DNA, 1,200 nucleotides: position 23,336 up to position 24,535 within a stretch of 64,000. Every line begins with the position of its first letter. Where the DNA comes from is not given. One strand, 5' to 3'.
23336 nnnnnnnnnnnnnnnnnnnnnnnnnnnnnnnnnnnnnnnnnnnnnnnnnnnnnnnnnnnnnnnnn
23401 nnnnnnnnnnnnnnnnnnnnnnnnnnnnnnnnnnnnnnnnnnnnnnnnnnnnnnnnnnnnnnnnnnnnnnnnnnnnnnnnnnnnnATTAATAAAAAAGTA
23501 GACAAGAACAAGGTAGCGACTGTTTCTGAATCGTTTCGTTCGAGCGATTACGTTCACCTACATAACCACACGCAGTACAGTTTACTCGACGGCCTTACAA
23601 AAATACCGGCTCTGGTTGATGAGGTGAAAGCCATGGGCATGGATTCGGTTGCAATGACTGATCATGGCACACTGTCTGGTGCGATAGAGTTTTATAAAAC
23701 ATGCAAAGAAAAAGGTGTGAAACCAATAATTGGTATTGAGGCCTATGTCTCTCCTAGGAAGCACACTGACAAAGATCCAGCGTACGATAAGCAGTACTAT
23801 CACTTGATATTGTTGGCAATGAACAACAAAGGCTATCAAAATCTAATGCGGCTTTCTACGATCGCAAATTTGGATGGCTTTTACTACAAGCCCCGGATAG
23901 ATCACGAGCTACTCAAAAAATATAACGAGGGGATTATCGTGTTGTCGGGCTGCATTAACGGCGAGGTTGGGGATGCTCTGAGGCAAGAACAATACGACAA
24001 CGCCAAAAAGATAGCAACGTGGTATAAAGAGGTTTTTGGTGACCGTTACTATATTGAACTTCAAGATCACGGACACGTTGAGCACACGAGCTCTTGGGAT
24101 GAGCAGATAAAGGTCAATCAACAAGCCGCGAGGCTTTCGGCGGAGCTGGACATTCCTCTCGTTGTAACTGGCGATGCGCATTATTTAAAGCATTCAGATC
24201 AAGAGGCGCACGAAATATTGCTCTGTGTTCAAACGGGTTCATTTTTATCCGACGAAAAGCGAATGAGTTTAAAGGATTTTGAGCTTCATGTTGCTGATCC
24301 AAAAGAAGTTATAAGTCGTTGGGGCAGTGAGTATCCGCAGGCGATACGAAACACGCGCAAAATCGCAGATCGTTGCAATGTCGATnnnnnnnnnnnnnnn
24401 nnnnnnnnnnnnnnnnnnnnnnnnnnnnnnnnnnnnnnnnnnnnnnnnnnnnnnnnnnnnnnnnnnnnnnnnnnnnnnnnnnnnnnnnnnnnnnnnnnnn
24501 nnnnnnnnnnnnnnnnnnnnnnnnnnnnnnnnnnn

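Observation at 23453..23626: dnaE cannot start at a canonical codon: ATT initiation or a dnaX-style A-AAA-AAG -1 frameshift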

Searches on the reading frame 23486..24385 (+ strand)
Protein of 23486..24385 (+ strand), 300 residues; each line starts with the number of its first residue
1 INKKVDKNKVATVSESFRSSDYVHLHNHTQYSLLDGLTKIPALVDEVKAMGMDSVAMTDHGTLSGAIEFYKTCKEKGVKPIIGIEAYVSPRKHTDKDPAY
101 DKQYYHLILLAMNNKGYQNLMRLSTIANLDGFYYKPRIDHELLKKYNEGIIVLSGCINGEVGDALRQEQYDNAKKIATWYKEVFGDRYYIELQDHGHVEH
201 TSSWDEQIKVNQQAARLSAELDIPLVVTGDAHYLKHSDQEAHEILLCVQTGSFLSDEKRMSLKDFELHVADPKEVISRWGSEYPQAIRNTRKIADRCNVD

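Call 6: find_related_loci(query=window:23486-24385:+, collection=genome_contigs, flank=3000)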
Query window:23486-24385:+ (300 aa) in genome_contigs; peptide patterns used: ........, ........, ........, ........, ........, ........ (x = any residue, [..] = any of these).
190 stretches matched a pattern; 92 encode a relative of the query (tblastn E <= 1e-3); the best 80 are kept; 80 distinct loci.
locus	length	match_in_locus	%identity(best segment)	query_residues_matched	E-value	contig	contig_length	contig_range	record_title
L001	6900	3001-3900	93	1-300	0e+0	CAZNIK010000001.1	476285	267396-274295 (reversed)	MAG TPA_asm: uncultured Candidatus Saccharibacteria bacterium isolate binchicken_co245_158 genome assembly, contig: NODE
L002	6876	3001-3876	72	3-300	7e-157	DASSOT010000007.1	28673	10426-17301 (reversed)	MAG TPA_asm: Candidatus Saccharimonadales bacterium isolate SMAG_U1259 k141_1362537, whole genome shotgun sequence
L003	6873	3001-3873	74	10-300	2e-156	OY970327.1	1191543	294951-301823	MAG: Candidatus Saccharimonadia bacterium isolate MFD01275.bin.c.7 genome assembly, chromosome: 1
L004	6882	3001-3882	74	7-300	6e-156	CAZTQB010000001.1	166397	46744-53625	MAG TPA_asm: uncultured Candidatus Saccharibacteria bacterium isolate binchicken_co168_76 genome assembly, contig: NODE_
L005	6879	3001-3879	74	8-300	5e-154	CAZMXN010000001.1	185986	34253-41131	MAG TPA_asm: uncultured Candidatus Saccharibacteria bacterium isolate SRP144015_co1_122 genome assembly, contig: NODE_32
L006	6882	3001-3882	74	7-300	9e-154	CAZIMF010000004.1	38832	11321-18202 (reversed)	MAG TPA_asm: uncultured Candidatus Saccharibacteria bacterium isolate SRP200132_co1_3 genome assembly, contig: NODE_1753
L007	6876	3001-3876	75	8-299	2e-155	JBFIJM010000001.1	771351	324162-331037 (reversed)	MAG: Candidatus Saccharimonadales bacterium isolate Mix_sand11.2021.09.Z.86 k141_1409330_length_771351_cov_17.0050, whol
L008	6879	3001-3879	73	8-300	2e-153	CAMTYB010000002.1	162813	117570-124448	MAG: uncultured Candidatus Saccharibacteria bacterium isolate G04_MAG_00031 genome assembly, contig: G04_MAG_00031_00000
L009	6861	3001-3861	74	13-299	7e-153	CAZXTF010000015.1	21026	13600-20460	MAG TPA_asm: uncultured Candidatus Saccharibacteria bacterium isolate SRP344714_co1_143 genome assembly, contig: NODE_47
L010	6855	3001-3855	71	16-300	3e-149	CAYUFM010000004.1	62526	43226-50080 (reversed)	MAG TPA_asm: uncultured Candidatus Saccharibacteria bacterium isolate SRP286056_co1_255 genome assembly, contig: NODE_43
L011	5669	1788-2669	70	7-300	3e-149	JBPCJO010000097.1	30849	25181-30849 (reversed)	MAG: Candidatus Saccharimonadales bacterium isolate TH_ant_mag_28 S1Ck127_2214183_flag_1_multi_9.0000_len_30849, whole g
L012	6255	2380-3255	71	9-300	6e-147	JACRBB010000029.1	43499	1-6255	MAG: Candidatus Saccharibacteria bacterium isolate NC_groundwater_1609_Pr3_B-0.1um_49_10 SR-2_scaffold_141_2824842, whol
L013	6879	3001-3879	70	9-300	6e-147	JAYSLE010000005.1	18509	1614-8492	MAG: Candidatus Saccharibacteria bacterium isolate GFS_10315 GFS_10315_4, whole genome shotgun sequence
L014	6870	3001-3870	70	10-299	7e-147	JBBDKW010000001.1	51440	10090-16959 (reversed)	MAG: Candidatus Saccharimonadales bacterium isolate LejiaA_2_49_12 Lejia_A_1132_length_51440_cov_6, whole genome shotgun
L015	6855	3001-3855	73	15-299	3e-146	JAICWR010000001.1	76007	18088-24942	MAG: Candidatus Saccharibacteria bacterium isolate LS_FP_2_bin.57 k141_1018513_length_76007_cov_13.2106, whole genome sh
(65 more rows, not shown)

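Call 10: find_related_loci(query=window:23486-24385:+, collection=metagenome_contigs, flank=1500)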
Query window:23486-24385:+ (300 aa) in metagenome_contigs; peptide patterns used: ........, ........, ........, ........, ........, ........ (x = any residue, [..] = any of these).
244 stretches matched a pattern; 92 encode a relative of the query (tblastn E <= 1e-3); the best 80 are kept; 80 distinct loci.
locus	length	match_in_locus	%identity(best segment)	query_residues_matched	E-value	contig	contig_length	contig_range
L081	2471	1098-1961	75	12-299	4e-167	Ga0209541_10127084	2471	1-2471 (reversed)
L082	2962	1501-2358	74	14-299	2e-156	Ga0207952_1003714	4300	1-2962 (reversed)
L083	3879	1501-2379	73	7-299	2e-152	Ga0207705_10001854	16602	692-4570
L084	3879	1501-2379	73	7-299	7e-152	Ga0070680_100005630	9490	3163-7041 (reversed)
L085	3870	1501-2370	72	11-300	2e-150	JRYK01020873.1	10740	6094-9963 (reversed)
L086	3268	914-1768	71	16-300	6e-151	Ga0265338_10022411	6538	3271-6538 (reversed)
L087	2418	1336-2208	70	10-300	1e-156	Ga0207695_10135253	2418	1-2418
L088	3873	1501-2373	71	10-300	4e-147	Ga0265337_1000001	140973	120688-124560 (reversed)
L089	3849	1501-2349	71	17-299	4e-146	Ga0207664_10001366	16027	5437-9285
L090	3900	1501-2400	69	4-300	9e-146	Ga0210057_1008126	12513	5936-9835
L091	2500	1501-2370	69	10-299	2e-152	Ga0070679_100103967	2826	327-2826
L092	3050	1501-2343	72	20-300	6e-148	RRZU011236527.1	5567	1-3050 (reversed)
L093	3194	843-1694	71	17-300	3e-147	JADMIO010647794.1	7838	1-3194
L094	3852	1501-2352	70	17-300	7e-145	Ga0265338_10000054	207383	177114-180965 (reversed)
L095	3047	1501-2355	71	16-300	3e-146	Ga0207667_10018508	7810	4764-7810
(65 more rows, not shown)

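Call 44: search_protein_families(library=pfam, proteins=[window:23486-24385:+])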
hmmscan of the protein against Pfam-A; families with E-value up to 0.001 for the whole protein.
window:23486-24385:+ (300 aa): 1 family
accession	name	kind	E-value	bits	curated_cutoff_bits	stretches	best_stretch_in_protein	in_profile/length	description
PF02811.25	PHP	-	2.7e-60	203.8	26.4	1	24-195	1-164/164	PHP domain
